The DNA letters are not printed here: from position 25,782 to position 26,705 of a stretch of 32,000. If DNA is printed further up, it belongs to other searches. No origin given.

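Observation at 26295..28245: Esterase gene bracketed by a gene 3' end and a decayed second copy of the same 3' end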

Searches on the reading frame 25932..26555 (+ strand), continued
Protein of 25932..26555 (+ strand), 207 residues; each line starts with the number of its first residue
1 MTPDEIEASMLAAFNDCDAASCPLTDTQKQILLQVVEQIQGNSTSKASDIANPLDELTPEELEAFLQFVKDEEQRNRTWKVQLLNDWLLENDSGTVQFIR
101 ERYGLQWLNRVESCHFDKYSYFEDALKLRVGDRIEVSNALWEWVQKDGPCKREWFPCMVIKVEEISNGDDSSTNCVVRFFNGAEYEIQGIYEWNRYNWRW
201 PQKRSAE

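Call 21: find_encoding_contigs(protein=P0079, flank=7000, max_places=1)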
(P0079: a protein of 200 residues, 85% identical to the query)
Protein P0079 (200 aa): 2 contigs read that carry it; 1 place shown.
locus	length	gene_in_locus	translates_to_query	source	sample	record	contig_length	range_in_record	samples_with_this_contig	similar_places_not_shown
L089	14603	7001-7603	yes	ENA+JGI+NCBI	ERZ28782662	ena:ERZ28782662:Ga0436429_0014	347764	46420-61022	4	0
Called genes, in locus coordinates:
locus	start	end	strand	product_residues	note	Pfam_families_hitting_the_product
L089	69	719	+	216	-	PF14681:UPRTase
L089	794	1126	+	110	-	PF27527:Y2009_N, PF27515:Ssl2009_C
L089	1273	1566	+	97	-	PF02325:CCB3_YggT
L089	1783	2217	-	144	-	-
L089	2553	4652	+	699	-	PF05378:Hydant_A_N, PF01968:Hydantoinase_A, PF19278:Hydant_A_C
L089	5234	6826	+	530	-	PF02538:Hydantoinase_B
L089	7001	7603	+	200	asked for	-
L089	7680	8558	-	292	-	PF08501:Shikimate_dh_N, PF18317:SDH_C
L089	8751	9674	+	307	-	PF12146:Hydrolase_4, PF00561:Abhydrolase_1, PF12697:Abhydrolase_6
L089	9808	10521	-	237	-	-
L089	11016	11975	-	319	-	PF00248:Aldo_ket_red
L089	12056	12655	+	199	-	PF08819:DUF1802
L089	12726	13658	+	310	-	-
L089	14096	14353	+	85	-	PF23856:DUF7219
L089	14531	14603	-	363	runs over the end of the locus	PF01926:MMR_HSR1, PF02421:FeoB_N (weak), PF06071:YchF-GTPase_C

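Call 38: search_solved_structures(query=window:25932-26555:+, max_evalue=1)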
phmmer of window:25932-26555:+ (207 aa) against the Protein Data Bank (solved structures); distinct sequences matched with E-value up to 1: 1.
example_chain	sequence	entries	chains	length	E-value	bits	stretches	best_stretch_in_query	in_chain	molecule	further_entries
3few_X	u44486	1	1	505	0.034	17.2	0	38-87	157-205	Colicin S4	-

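Call 49: find_encoding_contigs(protein=P0064, flank=6000, max_places=1)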
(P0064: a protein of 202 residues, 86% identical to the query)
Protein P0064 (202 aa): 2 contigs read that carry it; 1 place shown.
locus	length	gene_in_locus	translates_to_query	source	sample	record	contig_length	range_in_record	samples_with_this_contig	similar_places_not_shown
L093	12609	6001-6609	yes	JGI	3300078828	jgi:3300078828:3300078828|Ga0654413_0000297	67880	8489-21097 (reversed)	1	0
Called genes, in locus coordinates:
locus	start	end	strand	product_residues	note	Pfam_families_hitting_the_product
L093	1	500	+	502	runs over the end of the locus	PF20695:UbiD_N, PF01977:UbiD, PF20696:UbiD_C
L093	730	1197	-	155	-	PF00583:Acetyltransf_1, PF13508:Acetyltransf_7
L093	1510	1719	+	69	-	-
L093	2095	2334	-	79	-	-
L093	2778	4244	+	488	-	PF02881:SRP54_N, PF06414:Zeta_toxin (weak), PF00448:SRP54, PF02978:SRP_SPB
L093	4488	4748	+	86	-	PF00886:Ribosomal_S16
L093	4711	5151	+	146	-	PF13083:KH_KhpA-B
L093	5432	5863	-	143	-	-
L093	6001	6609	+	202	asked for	-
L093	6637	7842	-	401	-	PF00135:COesterase, PF20434:BD-FAE, PF07859:Abhydrolase_3, PF00326:Peptidase_S9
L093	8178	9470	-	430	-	PF01368:DHH (weak)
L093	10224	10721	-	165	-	PF01844:HNH, PF13395:HNH_4 (weak), PF14279:HNH_5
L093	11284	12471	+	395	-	PF01168:Ala_racemase_N, PF00842:Ala_racemase_C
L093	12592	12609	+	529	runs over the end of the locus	PF02310:B12-binding, PF04055:Radical_SAM, PF13282:DUF4070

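Call 50: find_encoding_contigs(protein=P0070, flank=6000, max_places=1)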
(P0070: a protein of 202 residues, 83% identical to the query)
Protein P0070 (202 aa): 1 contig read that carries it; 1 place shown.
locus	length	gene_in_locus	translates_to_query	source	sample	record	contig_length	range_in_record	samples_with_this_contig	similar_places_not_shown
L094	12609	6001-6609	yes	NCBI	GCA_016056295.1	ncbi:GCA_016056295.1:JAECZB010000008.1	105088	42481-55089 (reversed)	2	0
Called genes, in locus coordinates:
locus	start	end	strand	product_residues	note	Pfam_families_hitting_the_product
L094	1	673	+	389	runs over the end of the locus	PF22660:RS_preATP-grasp-like, PF02786:CPSase_L_D2, PF01071:GARS_A (weak), PF02222:ATP-grasp, PF07478:Dala_Dala_lig_C, PF21244:PurT_C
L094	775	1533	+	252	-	PF00398:RrnaAD (weak), PF01209:Ubie_methyltran (weak), PF13847:Methyltransf_31, PF08241:Methyltransf_11, PF13649:Methyltransf_25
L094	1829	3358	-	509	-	PF01946:Thi4 (faint), PF03486:HI0933_like (faint), PF07992:Pyr_redox_2 (faint), PF00890:FAD_binding_2 (faint), PF01266:DAO (weak), PF01593:Amino_oxidase, PF12831:FAD_oxidored (faint), PF13450:NAD_binding_8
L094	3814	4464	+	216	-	PF14681:UPRTase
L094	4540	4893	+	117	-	PF27527:Y2009_N, PF27515:Ssl2009_C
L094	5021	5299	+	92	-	PF02325:CCB3_YggT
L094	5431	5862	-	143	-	-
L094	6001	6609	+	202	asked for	-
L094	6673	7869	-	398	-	PF00561:Abhydrolase_1 (faint), PF00135:COesterase, PF20434:BD-FAE, PF07859:Abhydrolase_3, PF12146:Hydrolase_4 (faint), PF00326:Peptidase_S9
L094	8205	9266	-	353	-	PF00355:Rieske, PF19112:VanA_C (faint)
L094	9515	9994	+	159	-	PF10722:YbjN, PF22551:TY-Chap1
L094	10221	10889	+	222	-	PF21948:LplA-B_cat, PF03099:BPL_LplA_LipB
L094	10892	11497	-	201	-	PF12917:YfbR-like, PF13023:HD_3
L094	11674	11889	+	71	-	PF11160:Hva1_TUDOR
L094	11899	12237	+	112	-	PF11338:DUF3140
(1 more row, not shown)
